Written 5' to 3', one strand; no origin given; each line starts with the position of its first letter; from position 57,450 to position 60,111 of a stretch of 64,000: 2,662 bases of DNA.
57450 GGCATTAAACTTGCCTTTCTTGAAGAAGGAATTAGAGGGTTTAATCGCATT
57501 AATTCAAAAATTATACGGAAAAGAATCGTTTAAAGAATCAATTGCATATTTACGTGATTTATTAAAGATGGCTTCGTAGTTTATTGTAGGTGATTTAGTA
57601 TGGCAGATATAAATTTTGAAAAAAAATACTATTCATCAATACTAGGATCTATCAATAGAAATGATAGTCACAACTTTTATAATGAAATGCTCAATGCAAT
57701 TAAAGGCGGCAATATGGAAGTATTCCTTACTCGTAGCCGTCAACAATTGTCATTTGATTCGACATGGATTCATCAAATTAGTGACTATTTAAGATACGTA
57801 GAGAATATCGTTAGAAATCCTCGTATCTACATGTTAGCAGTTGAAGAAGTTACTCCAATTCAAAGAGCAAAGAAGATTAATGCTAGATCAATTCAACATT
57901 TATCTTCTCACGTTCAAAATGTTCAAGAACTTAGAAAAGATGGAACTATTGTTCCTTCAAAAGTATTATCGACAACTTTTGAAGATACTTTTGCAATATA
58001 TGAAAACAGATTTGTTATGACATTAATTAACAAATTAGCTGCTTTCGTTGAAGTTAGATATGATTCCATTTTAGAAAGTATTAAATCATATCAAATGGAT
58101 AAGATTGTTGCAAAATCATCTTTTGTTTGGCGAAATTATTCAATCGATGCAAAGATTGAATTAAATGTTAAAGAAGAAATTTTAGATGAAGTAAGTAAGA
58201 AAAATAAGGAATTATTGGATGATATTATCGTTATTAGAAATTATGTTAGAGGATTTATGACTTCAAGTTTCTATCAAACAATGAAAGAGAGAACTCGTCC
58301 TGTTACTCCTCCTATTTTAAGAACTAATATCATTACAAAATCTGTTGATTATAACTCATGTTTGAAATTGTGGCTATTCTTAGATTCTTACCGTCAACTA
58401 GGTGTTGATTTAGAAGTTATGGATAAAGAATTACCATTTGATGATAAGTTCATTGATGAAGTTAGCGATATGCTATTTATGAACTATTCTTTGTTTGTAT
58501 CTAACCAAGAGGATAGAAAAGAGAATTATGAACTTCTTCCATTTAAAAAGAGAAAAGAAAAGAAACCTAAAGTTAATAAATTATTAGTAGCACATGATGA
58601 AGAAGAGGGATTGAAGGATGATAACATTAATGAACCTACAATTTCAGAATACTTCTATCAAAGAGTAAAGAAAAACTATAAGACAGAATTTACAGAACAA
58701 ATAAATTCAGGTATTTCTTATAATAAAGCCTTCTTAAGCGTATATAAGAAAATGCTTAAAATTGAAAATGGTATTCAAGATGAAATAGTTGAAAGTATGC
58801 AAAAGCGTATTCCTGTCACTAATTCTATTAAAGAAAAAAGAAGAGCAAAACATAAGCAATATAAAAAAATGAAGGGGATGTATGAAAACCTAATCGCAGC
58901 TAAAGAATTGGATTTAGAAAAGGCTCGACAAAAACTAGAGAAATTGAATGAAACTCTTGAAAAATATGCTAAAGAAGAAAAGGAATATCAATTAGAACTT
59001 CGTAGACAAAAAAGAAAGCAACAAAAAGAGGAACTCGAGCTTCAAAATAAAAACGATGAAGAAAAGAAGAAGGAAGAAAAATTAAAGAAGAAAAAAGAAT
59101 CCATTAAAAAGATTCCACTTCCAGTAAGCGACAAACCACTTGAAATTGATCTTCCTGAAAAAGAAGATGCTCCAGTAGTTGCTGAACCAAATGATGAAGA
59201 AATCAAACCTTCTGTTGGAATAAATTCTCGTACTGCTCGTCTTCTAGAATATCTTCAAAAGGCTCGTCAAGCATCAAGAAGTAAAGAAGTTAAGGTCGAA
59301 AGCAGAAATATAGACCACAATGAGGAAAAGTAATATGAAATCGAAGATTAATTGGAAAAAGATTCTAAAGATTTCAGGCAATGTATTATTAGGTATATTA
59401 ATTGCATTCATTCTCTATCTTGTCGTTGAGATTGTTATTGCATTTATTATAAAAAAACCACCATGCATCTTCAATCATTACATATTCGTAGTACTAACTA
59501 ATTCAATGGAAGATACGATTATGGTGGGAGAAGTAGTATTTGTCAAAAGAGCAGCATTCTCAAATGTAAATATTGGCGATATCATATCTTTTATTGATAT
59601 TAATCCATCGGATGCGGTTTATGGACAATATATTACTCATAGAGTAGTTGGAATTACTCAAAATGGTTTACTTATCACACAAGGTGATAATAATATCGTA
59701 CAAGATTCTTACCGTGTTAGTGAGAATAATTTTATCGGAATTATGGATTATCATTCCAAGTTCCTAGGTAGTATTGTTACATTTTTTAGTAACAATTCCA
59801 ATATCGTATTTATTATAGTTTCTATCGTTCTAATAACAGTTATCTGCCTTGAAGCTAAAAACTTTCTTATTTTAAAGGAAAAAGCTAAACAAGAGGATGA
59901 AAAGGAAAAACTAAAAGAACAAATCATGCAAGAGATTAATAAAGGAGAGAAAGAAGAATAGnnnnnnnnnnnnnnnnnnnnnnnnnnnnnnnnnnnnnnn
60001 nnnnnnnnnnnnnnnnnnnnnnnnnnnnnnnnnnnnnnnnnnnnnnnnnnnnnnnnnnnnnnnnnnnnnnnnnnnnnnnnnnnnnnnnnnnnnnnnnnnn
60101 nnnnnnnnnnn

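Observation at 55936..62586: Unusual operon: membrane-anchored McrB-like AAA+ NTPase, a basic coiled-coil giant partner, a SipW signal peptidase paralog and an EAL phosphodiesterase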

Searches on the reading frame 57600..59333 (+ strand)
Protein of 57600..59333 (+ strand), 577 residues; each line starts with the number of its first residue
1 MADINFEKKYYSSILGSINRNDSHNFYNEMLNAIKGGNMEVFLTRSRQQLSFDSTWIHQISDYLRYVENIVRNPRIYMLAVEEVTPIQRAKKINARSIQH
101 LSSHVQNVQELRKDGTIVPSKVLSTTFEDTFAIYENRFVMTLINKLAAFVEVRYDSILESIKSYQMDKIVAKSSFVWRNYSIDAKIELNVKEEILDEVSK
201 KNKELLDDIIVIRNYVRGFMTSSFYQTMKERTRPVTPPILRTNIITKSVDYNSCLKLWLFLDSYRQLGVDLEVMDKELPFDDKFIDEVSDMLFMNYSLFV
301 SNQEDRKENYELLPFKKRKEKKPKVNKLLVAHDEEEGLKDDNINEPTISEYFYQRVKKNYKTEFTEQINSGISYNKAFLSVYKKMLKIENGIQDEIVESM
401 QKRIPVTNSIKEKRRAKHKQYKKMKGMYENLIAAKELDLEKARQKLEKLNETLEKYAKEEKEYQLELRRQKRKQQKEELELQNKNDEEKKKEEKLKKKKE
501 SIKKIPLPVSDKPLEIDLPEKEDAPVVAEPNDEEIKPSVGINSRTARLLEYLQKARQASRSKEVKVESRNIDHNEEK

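Call 3: search_protein_families(library=pfam, proteins=[window:57600-59333:+], max_evalue=0.01)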
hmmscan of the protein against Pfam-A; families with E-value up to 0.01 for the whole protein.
window:57600-59333:+ (577 aa): 0 families

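Call 4: search_protein_families(library=padloc, proteins=[window:57600-59333:+], max_evalue=0.01)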
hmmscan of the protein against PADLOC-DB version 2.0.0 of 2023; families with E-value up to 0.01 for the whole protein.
window:57600-59333:+ (577 aa): 0 families

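Call 5: search_protein_families(library=ncbifam, proteins=[window:57600-59333:+], max_evalue=0.01)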
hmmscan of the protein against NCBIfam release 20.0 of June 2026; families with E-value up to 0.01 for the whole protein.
window:57600-59333:+ (577 aa): 0 families

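Call 10: find_homologous_proteins(query=window:57600-59333:+)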
Query window:57600-59333:+ (577 aa): 49 proteins with E <= 0.001 among 8000 candidates.
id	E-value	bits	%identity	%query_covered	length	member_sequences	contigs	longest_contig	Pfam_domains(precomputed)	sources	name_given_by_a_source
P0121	0.0e+0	1227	99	100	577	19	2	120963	-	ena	-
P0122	1.6e-250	850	70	100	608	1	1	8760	-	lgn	-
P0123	1.5e-208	712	61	98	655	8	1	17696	PF09823.16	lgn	-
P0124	1.2e-179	617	61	82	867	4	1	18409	-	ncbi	-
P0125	4.0e-178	612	61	82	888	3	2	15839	-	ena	-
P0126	4.1e-174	598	59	82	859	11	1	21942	-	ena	-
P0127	4.8e-174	598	54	98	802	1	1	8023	-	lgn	-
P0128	1.7e-173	596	59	82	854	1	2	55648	-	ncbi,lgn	-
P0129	2.1e-173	596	59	82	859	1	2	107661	-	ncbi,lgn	-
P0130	4.5e-173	595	54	98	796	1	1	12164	-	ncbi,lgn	-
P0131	7.7e-173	594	53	98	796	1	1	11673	-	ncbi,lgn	-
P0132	1.7e-172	593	53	98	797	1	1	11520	-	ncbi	-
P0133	2.6e-168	579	57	85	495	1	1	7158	PF09823.16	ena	-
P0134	1.1e-165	570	55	85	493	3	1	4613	PF09823.16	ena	-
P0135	7.5e-165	568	58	79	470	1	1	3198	PF09823.16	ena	-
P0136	1.8e-162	560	56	80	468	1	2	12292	PF09823.16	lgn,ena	-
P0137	1.9e-161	556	59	79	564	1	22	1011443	PF09823.16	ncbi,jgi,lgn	ncbi:MAG: DUF2357 domain-containing protein [Bacilli bacterium]|jgi:exonuclease SbcC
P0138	3.5e-161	556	56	78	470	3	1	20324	PF09823.16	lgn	-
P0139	3.7e-161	556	53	93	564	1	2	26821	PF09823.16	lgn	-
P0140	4.4e-161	555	57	78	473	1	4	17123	PF09823.16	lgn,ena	-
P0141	5.7e-161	555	59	79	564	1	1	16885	PF09823.16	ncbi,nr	ncbi:DUF2357 domain-containing protein [bacterium]|nr:DUF2357 domain-containing protein [bacterium]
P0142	1.3e-160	554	56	78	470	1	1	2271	PF09823.16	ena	-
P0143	2.0e-159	550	55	79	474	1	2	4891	PF09823.16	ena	-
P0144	1.3e-153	531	54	84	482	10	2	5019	PF09823.16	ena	-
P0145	2.4e-150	520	53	79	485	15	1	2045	PF09823.16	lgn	-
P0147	7.2e-121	423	44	82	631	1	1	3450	PF09823.16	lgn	-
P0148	1.7e-120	421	44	82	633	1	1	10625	PF09823.16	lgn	-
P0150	5.2e-110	387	40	82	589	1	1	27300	PF09823.16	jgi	jgi:hypothetical protein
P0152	9.5e-56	208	29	80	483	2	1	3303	PF09823.16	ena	-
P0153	1.7e-54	204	29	74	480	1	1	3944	PF09823.16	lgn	-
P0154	8.2e-45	172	30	84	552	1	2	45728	PF09823.16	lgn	-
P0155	2.2e-44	170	35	47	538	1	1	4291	PF09823.16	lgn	-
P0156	8.3e-37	145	33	51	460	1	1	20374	PF09823.16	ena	-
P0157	3.8e-35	140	29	53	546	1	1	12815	PF09823.16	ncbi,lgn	-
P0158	5.2e-34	136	32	46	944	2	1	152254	PF09823.16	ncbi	-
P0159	2.1e-33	134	27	62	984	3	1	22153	-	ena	-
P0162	2.6e-27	114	-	-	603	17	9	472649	PF09823.16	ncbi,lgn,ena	-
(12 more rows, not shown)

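Call 28: search_solved_structures(query=window:57600-59333:+, max_evalue=10)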
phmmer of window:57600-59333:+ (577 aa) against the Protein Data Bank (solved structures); distinct sequences matched with E-value up to 10: 1.
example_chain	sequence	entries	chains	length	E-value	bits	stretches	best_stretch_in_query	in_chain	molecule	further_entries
8p94_I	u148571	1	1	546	0.62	11.9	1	435-538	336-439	Src substrate cortactin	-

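Call 33: search_protein_families(library=pfam, alignment_id=A2, max_evalue=0.01)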
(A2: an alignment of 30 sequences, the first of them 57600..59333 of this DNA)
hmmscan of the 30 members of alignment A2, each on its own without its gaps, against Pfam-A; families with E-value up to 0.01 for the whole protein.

A. member 1, window:57600-59333:+ (577 aa): 0 families

B. families by the number of members that match (of 30 scanned): 7 families
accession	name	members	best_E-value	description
PF09823.15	DUF2357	18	1.5e-11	Domain of unknown function (DUF2357)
PF10502.14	Peptidase_S26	1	5e-05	Signal peptidase, peptidase S26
PF22746.1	SHOCT-like_DUF2089-C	1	0.0025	SHOCT-like domain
PF00717.28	Peptidase_S24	1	0.0025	Peptidase S24-like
PF11712.13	Vma12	1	0.0027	Endoplasmic reticulum-based factor for assembly of V-ATPase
PF15523.11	Ntox16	1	0.0049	Novel toxin 16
PF04420.19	CHD5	1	0.0059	CHD5-like protein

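Call 39: predict_structure(alignment_id=A2)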
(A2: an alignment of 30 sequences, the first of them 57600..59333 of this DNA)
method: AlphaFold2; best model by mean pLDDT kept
length: 577 residues; sequences in the alignment: 30
mean_pLDDT: 75.2   pTM: 0.45
mean pLDDT of the five models: 75.2, 72.7, 71.8, 71.5, 69.2
residues with pLDDT >= 90: 71; 70-90: 357; 50-70: 63; < 50: 86
segments of 3 or more residues with pLDDT < 50: 328-350, 495-536, 538-541, 563-577
pLDDT, mean of each block of 10 residues (from residue 1): 70 76 73 87 84 89 94 76 81 81 86 86 72 86 94 85 85 87 89 84 91 95 90 86 87 94 79 77 87 87 68 77 60 35 44 65 78 78 79 76 72 82 84 85 88 86 83 75 63 50 39 40 39 36 72 82 43 35
secondary structure, 60 per line:
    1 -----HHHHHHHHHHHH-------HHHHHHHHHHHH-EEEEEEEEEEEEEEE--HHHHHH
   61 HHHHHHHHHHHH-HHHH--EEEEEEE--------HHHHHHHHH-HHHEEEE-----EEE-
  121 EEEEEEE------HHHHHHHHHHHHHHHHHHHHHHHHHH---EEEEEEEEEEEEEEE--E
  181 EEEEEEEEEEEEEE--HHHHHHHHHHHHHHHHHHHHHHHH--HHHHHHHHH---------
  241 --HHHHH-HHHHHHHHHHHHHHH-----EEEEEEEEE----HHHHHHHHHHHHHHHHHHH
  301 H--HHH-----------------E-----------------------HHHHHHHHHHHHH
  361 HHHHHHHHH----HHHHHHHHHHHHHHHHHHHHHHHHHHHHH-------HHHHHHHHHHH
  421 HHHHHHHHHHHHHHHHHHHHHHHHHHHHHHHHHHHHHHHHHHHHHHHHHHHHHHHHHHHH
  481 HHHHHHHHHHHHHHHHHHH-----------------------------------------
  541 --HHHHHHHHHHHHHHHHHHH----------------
elements in order: H6-17 H25-36 E38-52 H55-72 H74-77 E80-86 H95-103 E108-111 E117-119 E121-127 H134-159 E163-177 E180-194 H197-220 H223-231 H243-247 H249-263 E269-277 H282-301 H348-369 H374-402 H410-499 H543-561

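Call 53: search_solved_structures(query=A2, max_evalue=10, show_alignments=2)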
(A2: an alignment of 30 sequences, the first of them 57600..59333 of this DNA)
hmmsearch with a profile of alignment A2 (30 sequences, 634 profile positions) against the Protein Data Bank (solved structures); distinct sequences matched with E-value up to 10: 30.
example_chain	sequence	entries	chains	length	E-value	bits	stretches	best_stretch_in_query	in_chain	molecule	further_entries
8iqf_A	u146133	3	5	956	8.5e-05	24.6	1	381-493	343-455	Chromatin assembly factor 1 subunit A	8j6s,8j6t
8iqg_A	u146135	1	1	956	8.5e-05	24.6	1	381-493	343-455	Chromatin assembly factor 1 subunit A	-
9hcj_00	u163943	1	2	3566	0.00074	21.5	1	408-545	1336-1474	RanBP2-type zinc finger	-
8tzk_E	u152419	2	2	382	0.0099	17.8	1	386-575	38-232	Peptidase M23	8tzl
6yej_A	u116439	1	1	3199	0.095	14.6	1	450-534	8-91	Huntingtin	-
5yfp_A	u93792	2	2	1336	0.44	12.4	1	402-556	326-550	Exocyst complex component SEC3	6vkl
7dxk_A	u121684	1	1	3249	0.61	11.9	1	451-580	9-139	Huntingtin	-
7ai4_A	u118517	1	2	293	0.63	11.8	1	328-431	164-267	Isoform C of Kinesin light chain 1,Isoform C of Kinesin light chain 1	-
9ijj_A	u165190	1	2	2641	1.3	10.8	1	459-563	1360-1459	Cilia and flagella associated protein 46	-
7zkx_A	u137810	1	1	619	1.7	10.4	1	436-545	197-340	SRSF protein kinase 2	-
8w41_A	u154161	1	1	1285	1.8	10.3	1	323-596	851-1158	Unconventional myosin-VI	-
9w9h_B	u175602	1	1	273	2.1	10.1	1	380-510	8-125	Kinesin-like protein KIF3B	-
8c6j_CF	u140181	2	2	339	2.1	10.1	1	390-532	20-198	Protein FAM50A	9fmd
6rk4_A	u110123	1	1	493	2.2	10.1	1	427-606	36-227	Lysostaphin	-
9yop_A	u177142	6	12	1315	2.4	10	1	437-605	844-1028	Myosin-7,General control transcription factor GCN4,Enhanced Green fluorescent protein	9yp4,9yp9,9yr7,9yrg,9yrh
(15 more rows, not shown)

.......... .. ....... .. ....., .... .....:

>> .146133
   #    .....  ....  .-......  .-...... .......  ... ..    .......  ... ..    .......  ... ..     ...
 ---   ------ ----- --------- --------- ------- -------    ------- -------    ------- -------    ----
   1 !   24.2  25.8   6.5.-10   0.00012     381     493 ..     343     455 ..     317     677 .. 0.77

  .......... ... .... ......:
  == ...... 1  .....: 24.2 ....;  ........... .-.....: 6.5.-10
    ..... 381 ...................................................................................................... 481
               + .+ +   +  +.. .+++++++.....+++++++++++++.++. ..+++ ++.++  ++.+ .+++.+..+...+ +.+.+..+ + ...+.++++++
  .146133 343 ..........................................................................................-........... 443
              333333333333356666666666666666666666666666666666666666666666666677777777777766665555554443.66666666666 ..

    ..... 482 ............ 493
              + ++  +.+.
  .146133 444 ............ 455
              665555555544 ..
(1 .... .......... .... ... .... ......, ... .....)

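Call 69: find_encoding_contigs(protein=P0159, flank=8000, max_places=3)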
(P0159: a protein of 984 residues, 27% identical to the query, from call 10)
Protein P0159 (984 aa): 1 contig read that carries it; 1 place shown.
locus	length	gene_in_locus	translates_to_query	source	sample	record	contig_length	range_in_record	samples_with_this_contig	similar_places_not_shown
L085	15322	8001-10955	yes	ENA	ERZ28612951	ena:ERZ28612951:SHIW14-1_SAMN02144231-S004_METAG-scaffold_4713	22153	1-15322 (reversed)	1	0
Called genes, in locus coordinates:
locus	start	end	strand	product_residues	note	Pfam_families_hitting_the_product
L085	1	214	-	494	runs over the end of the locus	PF00370:FGGY_N, PF02782:FGGY_C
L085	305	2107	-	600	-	PF07881:Fucose_iso_N1, PF07882:Fucose_iso_N2, PF02952:Fucose_iso_C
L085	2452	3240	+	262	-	PF02535:Zip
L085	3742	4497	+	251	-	PF00563:EAL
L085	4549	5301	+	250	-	-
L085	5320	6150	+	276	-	-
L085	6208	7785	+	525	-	-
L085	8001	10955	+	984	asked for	-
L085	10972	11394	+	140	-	-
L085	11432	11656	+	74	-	-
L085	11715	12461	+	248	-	PF04237:YjbR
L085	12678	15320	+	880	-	PF00133:tRNA-synt_1, PF09334:tRNA-synt_1g, PF13603:tRNA-synt_1_2, PF09334:tRNA-synt_1g, PF08264:Anticodon_1, PF10458:Val_tRNA-synt_C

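Call 79: search_protein_families(library=pfam, proteins=[P0137, P0133, P0123, P0150, P0158, P0162], max_evalue=0.01)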
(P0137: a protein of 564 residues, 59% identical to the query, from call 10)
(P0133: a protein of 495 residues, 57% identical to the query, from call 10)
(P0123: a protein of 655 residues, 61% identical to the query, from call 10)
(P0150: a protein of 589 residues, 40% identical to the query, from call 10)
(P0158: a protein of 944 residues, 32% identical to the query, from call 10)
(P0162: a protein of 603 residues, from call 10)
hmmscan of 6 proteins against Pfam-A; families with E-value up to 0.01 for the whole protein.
P0137 (564 aa): 1 family
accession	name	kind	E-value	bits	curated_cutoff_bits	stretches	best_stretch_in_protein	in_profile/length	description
PF09823.15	DUF2357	-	1.7e-07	31.2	23.3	1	4-168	34-196/251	Domain of unknown function (DUF2357)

P0133 (495 aa): 1 family
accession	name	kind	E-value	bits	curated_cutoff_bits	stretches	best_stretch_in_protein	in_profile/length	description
PF09823.15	DUF2357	-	1.2e-09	38.2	23.3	1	3-157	34-185/251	Domain of unknown function (DUF2357)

P0123 (655 aa): 1 family
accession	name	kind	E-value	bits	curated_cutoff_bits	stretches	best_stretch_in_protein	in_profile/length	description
PF09823.15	DUF2357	-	3.2e-09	36.8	23.3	1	4-204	34-229/251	Domain of unknown function (DUF2357)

P0150 (589 aa): 1 family
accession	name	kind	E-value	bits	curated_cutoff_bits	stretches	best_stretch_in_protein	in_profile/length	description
PF09823.15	DUF2357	-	9.5e-06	25.5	23.3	1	70-170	96-192/251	Domain of unknown function (DUF2357)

P0158 (944 aa): 1 family
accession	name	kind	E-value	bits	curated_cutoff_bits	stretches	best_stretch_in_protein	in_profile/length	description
PF09823.15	DUF2357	-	1.2e-08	35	23.3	1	64-165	89-191/251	Domain of unknown function (DUF2357)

P0162 (603 aa): 1 family
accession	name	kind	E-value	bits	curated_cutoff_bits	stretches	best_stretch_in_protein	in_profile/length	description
PF09823.15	DUF2357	-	2e-08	34.2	23.3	1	47-190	71-216/251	Domain of unknown function (DUF2357)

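Call 80: fold_search(model_id=the predicted structure, library=pdb)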
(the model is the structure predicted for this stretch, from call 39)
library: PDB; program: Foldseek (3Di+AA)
matches with E <= 10: 390; with E <= 0.001: 0
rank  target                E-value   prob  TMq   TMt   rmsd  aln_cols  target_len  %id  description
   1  9a2x_MODEL_1_A        5.2e-02  0.09  0.09  0.11  49.8       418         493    9  Model of E. coli TolC by in-cell photo-crosslinking MS and deep learning (released 2023-02-24)
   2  7ng9_A                5.8e-02  0.10  0.08  0.10  22.1       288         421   11  Trimeric efflux pump Klebsiella TolC (released 2021-06-30)
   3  8tsh_F                1.2e-01  0.08  0.09  0.14  40.5       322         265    8  S. thermodepolymerans KpsMT(E151Q)-KpsE in complex with ATP (released 2024-04-17)
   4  5bun_C                1.4e-01  0.09  0.09  0.11  33.5       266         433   11  Crystal structure of an antigenic outer membrane protein ST50 from Salmonella Typhi (released 2015-12-23)
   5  8tsh_E                1.4e-01  0.06  0.08  0.14  41.1       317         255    9  S. thermodepolymerans KpsMT(E151Q)-KpsE in complex with ATP (released 2024-04-17)
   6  5bun_A                1.9e-01  0.08  0.09  0.12  33.6       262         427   11  Crystal structure of an antigenic outer membrane protein ST50 from Salmonella Typhi (released 2015-12-23)
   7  7p5o_B                2.4e-01  0.06  0.05  0.05  32.3       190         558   13  Crystal structure of Aspergillus fumigatus phosphoglucomutase in complex with the reaction intermediate (released 2022-07-27)
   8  3h4s_A                2.5e-01  0.04  0.06  0.09  35.9       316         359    8  Structure of the complex of a mitotic kinesin with its calcium binding regulator (released 2009-05-19)
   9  1kfq_A                3.2e-01  0.06  0.05  0.05  31.4       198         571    8  Crystal Structure of Exocytosis-Sensitive Phosphoprotein, pp63/parafusin (Phosphoglucomutse) from Paramecium. OPEN FOR (released 2002-01-16)
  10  8tsh_K                3.4e-01  0.05  0.08  0.14  41.1       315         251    8  S. thermodepolymerans KpsMT(E151Q)-KpsE in complex with ATP (released 2024-04-17)
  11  8uto_N                3.8e-01  0.04  0.08  0.11  37.2       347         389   11  KIF1A[1-393] AMP-PNP bound two-heads-bound state in complex with a microtubule - class T2L1 (released 2024-06-12)
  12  5loc_A                4.0e-01  0.06  0.07  0.12  34.0       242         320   12  Crystal structure of the engineered D-Amino Acid Dehydrogenase (DAADH) (released 2017-08-16)
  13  8h4z_C                4.0e-01  0.02  0.06  0.09  33.6       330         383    8  Crystal structure of carboxyspermidine dehydrogenase from Helicobacter pylori in space group P21212 (released 2022-11-09)
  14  1e77                  4.4e-01  0.06  0.06  0.07  18.4       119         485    8  COMPLEX OF ACTIVE MUTANT (Q365->C) OF GLUCOSE 6-PHOSPHATE DEHYDROGENASE FROM LEUCONOSTOC MESENTEROIDES WITH SUBSTRATE (released 2000-12-11)
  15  7z17_C                5.0e-01  0.02  0.06  0.09  38.8       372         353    8  E. coli C-P lyase bound to a PhnK ABC dimer in an open conformation (released 2022-05-25)
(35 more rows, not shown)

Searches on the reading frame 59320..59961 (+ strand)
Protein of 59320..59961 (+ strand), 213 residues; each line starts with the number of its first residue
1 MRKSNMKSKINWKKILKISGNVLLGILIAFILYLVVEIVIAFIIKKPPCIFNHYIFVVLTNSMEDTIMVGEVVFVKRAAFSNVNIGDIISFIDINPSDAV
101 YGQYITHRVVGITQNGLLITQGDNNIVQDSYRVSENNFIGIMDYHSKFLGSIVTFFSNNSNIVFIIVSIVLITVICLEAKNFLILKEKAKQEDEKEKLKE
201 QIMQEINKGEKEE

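Call 3: search_protein_families(library=pfam, proteins=[window:59320-59961:+], max_evalue=0.01)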
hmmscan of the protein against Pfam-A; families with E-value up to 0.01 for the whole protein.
window:59320-59961:+ (213 aa): 1 family
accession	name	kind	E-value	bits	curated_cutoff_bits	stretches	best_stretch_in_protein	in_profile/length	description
PF10502.14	Peptidase_S26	-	9.1e-05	22.9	22.9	1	34-112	4-80/168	Signal peptidase, peptidase S26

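Call 4: search_protein_families(library=padloc, proteins=[window:59320-59961:+], max_evalue=0.01)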
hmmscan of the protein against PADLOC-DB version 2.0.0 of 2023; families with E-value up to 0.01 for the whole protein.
window:59320-59961:+ (213 aa): 0 families

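Call 5: search_protein_families(library=ncbifam, proteins=[window:59320-59961:+], max_evalue=0.01)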
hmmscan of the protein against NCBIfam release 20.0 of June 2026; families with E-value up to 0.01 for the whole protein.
window:59320-59961:+ (213 aa): 3 families
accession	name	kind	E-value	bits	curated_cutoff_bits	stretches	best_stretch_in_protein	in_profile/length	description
TIGR02228.1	sigpep_I_arch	equivalog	9.4e-21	74.3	51.85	1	21-173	5-152/158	signal peptidase I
NF046067.1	SigPepSipWBacil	equivalog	6.1e-15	55.3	190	1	17-197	2-184/189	signal peptidase I SipW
TIGR02227.1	sigpep_I_bact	equivalog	1.1e-07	31.9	47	1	31-130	2-94/162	signal peptidase I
